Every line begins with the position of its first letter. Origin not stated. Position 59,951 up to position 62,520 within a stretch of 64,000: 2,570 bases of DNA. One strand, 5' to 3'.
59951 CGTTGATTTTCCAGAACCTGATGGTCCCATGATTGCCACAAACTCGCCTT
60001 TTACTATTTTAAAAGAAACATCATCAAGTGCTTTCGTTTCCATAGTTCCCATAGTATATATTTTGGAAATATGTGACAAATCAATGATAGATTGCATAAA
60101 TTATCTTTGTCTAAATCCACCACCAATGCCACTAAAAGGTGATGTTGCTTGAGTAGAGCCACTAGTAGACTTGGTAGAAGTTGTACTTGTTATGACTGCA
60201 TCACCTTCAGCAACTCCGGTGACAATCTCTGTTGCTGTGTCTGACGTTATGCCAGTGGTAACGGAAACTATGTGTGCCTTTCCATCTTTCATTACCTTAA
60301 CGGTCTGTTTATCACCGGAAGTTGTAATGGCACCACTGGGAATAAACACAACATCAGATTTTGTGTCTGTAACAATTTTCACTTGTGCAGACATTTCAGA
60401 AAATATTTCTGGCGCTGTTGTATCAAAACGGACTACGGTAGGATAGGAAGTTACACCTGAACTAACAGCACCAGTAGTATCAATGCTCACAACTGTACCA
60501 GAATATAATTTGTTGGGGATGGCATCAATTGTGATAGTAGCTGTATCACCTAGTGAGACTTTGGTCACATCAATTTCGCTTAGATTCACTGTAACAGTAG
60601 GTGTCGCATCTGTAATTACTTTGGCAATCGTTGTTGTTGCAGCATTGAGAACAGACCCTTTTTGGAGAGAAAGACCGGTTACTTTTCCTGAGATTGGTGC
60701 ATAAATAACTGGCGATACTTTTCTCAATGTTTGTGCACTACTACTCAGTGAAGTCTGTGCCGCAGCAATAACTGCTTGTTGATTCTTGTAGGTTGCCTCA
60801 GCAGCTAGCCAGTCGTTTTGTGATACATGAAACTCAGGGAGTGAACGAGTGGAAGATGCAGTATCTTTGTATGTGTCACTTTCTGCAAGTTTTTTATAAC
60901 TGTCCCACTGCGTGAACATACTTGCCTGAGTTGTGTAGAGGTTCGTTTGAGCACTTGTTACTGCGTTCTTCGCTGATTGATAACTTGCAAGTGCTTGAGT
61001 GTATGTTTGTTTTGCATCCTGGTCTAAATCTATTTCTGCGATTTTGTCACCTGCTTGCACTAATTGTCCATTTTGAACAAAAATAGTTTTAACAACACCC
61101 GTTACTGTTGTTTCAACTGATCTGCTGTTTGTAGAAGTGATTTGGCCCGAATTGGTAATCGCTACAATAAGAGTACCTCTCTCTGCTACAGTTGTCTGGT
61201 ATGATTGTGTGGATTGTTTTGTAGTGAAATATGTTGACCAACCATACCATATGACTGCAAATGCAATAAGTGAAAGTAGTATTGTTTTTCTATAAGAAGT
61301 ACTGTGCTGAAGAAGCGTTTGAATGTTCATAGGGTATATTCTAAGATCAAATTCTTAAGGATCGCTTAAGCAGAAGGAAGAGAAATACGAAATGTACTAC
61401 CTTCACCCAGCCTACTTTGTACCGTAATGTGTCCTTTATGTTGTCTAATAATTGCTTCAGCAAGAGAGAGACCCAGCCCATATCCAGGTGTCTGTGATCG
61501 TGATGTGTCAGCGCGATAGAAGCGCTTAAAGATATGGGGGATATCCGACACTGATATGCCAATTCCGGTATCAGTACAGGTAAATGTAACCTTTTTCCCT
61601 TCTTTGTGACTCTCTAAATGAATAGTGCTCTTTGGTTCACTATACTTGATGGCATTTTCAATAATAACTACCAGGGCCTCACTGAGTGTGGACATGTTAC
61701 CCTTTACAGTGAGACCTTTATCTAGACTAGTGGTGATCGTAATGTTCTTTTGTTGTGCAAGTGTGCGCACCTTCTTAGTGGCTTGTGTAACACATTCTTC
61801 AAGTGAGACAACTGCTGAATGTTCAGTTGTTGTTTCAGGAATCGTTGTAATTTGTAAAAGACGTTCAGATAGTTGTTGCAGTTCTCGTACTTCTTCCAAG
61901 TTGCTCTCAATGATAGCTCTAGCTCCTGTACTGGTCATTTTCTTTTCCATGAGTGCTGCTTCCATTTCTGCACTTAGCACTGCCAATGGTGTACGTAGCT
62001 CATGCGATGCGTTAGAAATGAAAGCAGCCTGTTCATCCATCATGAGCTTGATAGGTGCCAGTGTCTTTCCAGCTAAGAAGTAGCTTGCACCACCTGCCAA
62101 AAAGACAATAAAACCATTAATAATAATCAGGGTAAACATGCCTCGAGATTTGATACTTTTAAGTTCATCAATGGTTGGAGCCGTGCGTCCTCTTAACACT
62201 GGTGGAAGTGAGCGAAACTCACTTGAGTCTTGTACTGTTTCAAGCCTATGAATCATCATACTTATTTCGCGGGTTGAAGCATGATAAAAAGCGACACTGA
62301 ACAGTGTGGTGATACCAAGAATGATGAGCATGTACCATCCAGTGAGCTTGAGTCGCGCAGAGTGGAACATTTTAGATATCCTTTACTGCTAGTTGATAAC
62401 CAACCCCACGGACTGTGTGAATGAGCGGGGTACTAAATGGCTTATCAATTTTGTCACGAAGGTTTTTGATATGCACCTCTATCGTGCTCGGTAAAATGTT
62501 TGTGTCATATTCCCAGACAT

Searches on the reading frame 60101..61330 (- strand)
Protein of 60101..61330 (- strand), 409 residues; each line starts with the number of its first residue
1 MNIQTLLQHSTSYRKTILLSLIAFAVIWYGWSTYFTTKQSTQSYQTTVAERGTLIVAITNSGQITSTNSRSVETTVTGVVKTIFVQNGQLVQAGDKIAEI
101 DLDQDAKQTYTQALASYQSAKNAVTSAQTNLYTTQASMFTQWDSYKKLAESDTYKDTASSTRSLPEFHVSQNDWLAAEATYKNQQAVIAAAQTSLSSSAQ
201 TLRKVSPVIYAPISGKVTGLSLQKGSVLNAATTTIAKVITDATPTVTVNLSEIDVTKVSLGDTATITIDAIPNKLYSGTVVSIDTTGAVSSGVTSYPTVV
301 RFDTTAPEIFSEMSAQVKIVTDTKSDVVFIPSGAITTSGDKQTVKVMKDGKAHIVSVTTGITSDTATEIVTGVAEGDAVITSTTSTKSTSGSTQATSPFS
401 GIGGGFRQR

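Call 85: search_protein_families(library=pfam, proteins=[window:60101-61330:-], max_evalue=0.0001)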
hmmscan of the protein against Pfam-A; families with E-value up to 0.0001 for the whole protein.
window:60101-61330:- (409 aa): 4 families
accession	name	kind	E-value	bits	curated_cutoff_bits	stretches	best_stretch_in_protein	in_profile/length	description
PF13437.12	HlyD_3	-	2.8e-12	47.8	22.2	1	208-304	1-95/106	HlyD family secretion protein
PF16576.10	HlyD_D23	-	5.4e-11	42.6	30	1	66-285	16-186/214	Barrel-sandwich domain of CusB or HlyD membrane-fusion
PF13533.13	Biotin_lipoyl_2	-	1.7e-06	28.1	29.8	1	76-101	7-32/32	Biotin-lipoyl like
PF00364.28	Biotin_lipoyl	-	2.1e-05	24.7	22.1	0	72-100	45-73/73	Biotin-requiring enzyme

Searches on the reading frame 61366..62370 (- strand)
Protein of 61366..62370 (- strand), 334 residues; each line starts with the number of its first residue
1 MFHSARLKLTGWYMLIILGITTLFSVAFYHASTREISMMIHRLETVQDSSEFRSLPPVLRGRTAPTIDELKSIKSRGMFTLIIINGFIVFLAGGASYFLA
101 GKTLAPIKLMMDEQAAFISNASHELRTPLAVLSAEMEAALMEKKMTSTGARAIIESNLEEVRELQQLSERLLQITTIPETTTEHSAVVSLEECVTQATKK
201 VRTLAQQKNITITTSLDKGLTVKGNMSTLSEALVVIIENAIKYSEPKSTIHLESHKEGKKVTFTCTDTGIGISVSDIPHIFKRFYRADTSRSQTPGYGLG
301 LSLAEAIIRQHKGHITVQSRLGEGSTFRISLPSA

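Call 85: search_protein_families(library=pfam, proteins=[window:61366-62370:-], max_evalue=0.0001)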
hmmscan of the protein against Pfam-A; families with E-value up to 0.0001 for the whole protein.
window:61366-62370:- (334 aa): 2 families
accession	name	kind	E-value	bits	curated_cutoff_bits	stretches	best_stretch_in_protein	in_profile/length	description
PF02518.31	HATPase_c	-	3.8e-25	88.9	26.4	1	228-333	5-109/111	Histidine kinase-, DNA gyrase B-, and HSP90-like ATPase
PF00512.31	HisKA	-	5.6e-10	39.6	26.9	1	114-177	2-63/66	His Kinase A (phospho-acceptor) domain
